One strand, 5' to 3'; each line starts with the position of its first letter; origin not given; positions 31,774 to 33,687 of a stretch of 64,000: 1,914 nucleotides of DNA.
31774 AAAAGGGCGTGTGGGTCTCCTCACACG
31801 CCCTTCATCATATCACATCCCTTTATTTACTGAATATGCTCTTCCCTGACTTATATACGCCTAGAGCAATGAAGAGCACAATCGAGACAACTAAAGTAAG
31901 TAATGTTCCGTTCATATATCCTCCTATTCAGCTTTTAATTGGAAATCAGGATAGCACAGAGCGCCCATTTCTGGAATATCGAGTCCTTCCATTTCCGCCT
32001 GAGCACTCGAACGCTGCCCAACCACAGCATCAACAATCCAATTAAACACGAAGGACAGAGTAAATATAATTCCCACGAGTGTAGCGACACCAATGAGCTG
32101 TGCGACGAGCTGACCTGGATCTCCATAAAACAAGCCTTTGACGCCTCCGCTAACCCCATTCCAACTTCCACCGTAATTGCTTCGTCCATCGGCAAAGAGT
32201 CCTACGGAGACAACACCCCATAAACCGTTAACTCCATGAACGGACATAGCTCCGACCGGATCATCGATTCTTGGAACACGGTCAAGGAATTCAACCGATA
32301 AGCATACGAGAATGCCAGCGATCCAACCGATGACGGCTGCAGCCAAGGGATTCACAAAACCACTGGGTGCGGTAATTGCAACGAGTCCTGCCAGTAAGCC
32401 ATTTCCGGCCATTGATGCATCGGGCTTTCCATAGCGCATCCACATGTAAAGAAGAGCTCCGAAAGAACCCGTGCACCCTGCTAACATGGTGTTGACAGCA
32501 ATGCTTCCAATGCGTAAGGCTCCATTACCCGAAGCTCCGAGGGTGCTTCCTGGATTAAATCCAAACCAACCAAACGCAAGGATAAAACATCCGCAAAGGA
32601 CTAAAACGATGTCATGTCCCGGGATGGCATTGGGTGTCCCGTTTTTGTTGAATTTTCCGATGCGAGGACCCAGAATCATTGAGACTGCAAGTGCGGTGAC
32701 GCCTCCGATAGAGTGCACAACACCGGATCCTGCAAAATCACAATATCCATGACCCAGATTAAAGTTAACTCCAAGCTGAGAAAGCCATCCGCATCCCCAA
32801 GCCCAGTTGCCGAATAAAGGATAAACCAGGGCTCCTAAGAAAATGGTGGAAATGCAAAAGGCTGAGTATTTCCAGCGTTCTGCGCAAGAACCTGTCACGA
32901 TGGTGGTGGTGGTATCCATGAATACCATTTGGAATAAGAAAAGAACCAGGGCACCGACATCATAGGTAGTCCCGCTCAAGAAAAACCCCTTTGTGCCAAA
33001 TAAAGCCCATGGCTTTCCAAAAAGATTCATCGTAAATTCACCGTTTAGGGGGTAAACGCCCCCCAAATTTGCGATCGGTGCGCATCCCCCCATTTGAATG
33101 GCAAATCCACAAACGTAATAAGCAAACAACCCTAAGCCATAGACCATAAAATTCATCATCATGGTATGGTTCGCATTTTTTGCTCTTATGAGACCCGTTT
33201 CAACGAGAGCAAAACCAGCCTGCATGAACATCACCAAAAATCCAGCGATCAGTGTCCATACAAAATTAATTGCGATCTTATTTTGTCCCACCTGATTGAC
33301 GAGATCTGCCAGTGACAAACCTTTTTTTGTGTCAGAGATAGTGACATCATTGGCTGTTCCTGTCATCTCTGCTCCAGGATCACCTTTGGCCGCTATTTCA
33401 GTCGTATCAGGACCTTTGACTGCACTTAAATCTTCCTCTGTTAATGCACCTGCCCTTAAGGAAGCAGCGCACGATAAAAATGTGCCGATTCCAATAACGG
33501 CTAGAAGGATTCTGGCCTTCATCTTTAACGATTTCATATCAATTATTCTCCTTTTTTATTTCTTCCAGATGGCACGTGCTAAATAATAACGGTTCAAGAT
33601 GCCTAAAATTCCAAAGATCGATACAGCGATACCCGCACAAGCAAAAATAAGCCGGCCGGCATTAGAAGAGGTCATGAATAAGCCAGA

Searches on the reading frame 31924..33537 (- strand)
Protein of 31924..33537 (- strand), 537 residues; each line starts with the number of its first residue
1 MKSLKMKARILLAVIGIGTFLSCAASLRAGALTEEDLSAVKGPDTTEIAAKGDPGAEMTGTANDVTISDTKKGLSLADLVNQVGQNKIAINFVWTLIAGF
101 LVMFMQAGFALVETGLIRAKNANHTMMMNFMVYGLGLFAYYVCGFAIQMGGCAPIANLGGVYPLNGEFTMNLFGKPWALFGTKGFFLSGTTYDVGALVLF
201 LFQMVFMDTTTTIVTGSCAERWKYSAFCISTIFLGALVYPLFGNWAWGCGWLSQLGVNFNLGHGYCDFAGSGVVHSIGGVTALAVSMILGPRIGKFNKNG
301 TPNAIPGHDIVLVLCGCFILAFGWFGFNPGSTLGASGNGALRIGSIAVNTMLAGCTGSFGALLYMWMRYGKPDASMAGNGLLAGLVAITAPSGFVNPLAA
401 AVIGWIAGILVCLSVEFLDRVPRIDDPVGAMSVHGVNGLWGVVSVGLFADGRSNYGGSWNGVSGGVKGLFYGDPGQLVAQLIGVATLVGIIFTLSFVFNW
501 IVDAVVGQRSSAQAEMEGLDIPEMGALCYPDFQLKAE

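Call 85: search_protein_families(library=pfam, proteins=[window:31924-33537:-], max_evalue=0.0001)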
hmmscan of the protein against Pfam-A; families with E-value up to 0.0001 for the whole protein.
window:31924-33537:- (537 aa): 1 family
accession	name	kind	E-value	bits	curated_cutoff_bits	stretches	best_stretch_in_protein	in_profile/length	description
PF00909.26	Ammonium_transp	-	3.1e-105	352.6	23.2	1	93-526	1-396/399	Ammonium Transporter Family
